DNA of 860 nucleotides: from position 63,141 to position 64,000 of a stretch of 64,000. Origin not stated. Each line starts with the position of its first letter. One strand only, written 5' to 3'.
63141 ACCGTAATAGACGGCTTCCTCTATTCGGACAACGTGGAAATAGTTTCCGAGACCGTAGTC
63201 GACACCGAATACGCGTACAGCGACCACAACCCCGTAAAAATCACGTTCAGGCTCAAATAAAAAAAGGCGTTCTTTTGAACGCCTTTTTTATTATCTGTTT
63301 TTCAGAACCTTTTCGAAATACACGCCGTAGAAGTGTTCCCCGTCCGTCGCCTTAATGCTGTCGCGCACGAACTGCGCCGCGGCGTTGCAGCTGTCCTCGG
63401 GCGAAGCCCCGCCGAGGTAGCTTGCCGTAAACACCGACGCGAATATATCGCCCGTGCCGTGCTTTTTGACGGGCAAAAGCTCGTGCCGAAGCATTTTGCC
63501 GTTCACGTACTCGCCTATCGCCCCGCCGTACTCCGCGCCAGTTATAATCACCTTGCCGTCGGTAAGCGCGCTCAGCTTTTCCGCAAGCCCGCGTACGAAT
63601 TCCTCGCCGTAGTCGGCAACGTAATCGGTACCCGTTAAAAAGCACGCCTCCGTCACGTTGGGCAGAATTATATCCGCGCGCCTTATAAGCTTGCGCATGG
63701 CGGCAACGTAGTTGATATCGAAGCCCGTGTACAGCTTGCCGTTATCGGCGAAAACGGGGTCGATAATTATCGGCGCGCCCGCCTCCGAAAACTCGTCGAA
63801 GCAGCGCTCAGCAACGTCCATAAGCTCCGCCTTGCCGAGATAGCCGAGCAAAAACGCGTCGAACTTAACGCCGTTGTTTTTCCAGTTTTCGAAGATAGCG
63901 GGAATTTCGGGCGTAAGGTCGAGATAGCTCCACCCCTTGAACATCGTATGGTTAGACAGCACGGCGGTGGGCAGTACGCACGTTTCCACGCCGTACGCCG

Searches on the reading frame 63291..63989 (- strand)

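Call 87: search_protein_families(library=pfam, proteins=[window:63291-63989:-], max_evalue=0.00001)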
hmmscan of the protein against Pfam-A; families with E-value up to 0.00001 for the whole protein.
window:63291-63989:- (232 aa): 2 families
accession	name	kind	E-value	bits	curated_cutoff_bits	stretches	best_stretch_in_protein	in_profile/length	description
PF08543.17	Phos_pyr_kin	-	4.9e-19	69.1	27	1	40-214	58-234/246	Phosphomethylpyrimidine kinase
PF00294.29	PfkB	-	3.9e-07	30.1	25.8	1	95-205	174-283/302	pfkB family carbohydrate kinase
